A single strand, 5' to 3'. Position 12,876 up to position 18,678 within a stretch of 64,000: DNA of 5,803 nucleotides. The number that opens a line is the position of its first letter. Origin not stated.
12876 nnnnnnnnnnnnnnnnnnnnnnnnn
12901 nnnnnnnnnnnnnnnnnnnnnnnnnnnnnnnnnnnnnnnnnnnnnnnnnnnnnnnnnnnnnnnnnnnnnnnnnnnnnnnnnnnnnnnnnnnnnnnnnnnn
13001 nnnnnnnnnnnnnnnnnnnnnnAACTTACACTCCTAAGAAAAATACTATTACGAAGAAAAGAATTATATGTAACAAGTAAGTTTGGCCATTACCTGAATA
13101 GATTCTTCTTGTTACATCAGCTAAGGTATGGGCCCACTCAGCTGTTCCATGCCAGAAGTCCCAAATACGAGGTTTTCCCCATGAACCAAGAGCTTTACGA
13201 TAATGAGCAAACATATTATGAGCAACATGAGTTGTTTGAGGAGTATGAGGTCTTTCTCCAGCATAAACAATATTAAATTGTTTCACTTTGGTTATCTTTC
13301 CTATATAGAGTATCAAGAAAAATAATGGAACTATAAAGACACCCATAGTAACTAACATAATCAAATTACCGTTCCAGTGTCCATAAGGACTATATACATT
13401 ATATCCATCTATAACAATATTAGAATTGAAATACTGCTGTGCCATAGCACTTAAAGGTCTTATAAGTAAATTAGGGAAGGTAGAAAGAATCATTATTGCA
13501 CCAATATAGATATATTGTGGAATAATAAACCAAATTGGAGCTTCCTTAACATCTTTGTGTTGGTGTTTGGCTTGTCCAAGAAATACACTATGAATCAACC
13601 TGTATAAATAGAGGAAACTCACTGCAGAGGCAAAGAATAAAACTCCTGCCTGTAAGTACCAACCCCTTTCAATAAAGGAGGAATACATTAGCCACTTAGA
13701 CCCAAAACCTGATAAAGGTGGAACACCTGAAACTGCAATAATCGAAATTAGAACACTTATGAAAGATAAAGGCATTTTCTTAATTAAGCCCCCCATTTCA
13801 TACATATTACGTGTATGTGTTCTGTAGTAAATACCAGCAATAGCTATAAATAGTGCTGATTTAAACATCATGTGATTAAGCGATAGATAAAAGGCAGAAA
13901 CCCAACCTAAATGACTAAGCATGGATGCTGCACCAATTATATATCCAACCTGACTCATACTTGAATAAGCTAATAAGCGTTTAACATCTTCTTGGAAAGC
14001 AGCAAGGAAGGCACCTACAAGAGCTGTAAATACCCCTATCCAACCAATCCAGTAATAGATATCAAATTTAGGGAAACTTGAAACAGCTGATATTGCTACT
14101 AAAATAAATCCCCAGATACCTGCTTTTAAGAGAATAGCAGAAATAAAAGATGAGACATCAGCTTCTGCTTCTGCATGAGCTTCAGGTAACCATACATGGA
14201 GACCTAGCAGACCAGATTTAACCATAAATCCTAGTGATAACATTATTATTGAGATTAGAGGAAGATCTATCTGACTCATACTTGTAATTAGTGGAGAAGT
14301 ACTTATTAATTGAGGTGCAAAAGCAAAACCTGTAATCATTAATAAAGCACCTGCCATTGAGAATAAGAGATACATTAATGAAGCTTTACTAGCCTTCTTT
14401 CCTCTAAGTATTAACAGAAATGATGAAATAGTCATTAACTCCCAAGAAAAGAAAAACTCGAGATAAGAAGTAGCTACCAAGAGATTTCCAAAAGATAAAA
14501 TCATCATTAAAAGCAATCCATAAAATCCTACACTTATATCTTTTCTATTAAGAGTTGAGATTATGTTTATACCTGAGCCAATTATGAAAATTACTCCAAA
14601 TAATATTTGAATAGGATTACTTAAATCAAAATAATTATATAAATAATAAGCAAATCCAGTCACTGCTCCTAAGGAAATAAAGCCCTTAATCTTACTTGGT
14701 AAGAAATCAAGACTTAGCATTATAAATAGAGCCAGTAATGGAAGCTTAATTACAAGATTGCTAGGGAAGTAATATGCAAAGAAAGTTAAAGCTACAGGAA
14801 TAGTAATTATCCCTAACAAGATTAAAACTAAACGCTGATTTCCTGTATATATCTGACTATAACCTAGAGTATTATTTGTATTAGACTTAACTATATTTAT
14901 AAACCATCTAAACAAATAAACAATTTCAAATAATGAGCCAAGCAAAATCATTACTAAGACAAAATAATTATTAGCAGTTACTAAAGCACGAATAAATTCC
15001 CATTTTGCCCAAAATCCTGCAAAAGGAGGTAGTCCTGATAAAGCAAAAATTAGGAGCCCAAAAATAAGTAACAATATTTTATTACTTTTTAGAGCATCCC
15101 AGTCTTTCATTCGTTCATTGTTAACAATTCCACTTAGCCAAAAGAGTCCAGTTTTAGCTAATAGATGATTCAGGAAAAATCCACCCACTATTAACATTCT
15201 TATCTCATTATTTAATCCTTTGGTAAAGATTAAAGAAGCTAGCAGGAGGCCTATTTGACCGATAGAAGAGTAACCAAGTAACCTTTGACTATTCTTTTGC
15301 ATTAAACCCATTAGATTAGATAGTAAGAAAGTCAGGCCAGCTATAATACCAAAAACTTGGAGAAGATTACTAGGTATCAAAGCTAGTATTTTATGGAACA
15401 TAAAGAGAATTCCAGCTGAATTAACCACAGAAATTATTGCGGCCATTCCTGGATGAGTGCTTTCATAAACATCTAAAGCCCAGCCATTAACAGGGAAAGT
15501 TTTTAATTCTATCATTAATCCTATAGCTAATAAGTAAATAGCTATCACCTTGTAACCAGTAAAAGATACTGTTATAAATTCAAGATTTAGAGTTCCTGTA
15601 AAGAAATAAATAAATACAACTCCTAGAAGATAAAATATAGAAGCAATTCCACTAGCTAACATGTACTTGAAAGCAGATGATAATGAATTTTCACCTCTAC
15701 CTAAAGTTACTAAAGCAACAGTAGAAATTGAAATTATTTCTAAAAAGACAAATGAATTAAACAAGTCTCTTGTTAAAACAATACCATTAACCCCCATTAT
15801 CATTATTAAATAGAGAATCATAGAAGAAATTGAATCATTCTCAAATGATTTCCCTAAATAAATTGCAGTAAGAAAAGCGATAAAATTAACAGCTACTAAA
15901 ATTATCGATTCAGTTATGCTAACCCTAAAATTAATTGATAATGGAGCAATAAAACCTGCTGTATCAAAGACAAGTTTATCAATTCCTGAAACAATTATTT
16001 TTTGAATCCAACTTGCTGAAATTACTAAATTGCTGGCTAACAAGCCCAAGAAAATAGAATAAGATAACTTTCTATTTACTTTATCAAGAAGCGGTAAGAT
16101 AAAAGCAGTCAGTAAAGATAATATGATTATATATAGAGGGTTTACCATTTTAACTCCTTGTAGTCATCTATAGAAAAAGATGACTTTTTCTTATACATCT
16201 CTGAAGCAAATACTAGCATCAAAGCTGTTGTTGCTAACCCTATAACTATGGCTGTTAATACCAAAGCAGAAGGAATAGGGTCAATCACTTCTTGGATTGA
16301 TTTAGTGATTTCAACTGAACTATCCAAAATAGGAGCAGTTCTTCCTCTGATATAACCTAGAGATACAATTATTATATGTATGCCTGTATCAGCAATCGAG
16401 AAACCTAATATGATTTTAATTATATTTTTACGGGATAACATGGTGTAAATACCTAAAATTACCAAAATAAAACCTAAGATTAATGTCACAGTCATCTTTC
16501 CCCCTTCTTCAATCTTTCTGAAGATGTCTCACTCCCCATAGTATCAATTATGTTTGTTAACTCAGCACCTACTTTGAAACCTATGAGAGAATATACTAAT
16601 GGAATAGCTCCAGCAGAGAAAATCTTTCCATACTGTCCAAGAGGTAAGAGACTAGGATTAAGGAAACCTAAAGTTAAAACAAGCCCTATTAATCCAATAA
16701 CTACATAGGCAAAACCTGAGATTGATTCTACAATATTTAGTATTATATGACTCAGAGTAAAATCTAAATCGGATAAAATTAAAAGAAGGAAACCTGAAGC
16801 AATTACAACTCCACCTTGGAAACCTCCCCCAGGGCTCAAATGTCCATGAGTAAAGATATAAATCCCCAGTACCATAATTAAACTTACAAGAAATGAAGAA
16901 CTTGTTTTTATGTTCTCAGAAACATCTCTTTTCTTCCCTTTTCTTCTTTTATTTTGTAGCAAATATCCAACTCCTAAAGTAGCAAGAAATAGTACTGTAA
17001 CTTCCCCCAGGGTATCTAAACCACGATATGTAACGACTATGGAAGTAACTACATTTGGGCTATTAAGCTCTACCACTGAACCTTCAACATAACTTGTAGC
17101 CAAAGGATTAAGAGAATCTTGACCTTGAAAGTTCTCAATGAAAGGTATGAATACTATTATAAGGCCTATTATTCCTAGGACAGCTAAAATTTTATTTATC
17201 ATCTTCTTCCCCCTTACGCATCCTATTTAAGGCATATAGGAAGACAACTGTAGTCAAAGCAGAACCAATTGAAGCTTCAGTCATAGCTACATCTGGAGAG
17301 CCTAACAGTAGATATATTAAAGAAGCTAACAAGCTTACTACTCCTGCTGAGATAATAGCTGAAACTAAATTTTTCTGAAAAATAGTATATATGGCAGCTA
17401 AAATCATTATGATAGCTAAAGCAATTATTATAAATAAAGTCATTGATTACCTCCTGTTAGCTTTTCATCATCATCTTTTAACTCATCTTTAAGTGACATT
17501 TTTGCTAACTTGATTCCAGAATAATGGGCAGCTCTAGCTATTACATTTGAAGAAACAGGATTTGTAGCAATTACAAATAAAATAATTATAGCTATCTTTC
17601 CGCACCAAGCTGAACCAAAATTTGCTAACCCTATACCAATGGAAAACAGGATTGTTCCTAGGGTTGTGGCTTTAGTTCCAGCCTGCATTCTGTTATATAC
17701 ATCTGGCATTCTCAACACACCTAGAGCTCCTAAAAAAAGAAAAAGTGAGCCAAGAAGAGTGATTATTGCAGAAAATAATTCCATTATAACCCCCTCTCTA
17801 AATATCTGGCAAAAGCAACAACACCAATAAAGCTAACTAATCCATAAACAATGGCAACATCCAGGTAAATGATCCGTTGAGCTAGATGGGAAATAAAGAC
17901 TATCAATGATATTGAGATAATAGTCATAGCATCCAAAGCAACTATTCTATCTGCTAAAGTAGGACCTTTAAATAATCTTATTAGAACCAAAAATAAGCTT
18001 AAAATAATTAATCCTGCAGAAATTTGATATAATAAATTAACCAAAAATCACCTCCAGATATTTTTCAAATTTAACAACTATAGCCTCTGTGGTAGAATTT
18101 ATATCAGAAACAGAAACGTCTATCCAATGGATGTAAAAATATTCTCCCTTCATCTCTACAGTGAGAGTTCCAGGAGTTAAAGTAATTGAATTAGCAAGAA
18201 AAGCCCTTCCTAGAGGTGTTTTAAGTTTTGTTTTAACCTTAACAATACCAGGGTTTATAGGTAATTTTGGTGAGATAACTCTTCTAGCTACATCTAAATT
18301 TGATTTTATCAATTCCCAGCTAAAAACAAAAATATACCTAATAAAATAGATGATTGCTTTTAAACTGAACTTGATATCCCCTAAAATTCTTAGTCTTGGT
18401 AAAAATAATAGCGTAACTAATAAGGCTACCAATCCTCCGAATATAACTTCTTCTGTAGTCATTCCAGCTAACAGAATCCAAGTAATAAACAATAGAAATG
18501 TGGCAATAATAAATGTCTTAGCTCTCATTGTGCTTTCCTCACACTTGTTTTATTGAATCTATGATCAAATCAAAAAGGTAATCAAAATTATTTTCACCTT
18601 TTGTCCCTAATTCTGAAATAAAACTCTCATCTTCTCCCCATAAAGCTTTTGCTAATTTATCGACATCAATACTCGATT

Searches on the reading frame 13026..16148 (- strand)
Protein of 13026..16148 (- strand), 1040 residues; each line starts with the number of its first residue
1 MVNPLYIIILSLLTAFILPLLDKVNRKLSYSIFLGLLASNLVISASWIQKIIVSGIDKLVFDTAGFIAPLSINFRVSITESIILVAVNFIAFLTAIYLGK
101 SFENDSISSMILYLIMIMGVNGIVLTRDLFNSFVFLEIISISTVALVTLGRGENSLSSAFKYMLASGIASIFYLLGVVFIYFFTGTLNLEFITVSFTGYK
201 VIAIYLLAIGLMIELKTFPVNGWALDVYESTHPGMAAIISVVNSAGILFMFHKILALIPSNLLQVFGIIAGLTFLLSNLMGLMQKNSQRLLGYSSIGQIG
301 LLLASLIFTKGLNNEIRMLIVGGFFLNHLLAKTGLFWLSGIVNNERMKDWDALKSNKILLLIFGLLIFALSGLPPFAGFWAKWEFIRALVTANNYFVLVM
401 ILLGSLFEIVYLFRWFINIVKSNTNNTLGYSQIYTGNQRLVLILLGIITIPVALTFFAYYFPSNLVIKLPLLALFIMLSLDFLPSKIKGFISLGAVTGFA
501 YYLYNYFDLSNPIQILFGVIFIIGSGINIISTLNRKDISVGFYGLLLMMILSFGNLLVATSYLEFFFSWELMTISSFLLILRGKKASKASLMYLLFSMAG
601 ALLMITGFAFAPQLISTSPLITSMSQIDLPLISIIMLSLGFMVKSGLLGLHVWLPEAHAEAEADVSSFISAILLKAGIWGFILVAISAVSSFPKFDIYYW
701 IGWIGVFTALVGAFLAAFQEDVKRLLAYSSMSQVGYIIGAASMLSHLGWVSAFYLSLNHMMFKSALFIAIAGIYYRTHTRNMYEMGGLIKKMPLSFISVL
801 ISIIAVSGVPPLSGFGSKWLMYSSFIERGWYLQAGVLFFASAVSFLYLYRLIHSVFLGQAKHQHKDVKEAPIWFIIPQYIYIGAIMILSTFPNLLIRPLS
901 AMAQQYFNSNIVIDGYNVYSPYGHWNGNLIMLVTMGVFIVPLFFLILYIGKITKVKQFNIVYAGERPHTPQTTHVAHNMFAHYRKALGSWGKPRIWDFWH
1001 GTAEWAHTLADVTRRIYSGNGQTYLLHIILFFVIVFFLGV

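Call 67: search_protein_families(library=pfam, max_evalue=0.00001, proteins=[window:13026-16148:-])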
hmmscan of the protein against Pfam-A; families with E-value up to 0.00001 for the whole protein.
window:13026-16148:- (1040 aa): 1 family
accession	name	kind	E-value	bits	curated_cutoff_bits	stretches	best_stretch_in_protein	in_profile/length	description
PF00361.26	Proton_antipo_M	-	4.7e-83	279.2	21.5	2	559-842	1-292/294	NADH:quinone oxidoreductase/Mrp antiporter, TM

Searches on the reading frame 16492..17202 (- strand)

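Call 68: search_protein_families(library=pfam, max_evalue=0.00001, proteins=[window:16492-17202:-])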
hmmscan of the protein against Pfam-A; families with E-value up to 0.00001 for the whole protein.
window:16492-17202:- (236 aa): 2 families
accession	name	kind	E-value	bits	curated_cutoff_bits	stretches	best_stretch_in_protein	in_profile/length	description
PF04039.18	MnhB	-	6e-20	72.2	22.5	1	98-215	2-125/127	Domain related to MnhB subunit of Na+/H+ antiporter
PF20501.3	MbhE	-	1.7e-08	34.9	27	1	29-86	28-85/98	MBH, subunit E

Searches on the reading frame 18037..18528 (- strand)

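Call 68: search_protein_families(library=pfam, max_evalue=0.00001, proteins=[window:18037-18528:-])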
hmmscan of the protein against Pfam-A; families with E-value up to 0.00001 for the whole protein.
window:18037-18528:- (163 aa): 1 family
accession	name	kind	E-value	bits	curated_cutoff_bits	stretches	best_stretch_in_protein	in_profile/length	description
PF01899.21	MNHE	-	1e-41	142.6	27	1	11-159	2-143/145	Na+/H+ ion antiporter subunit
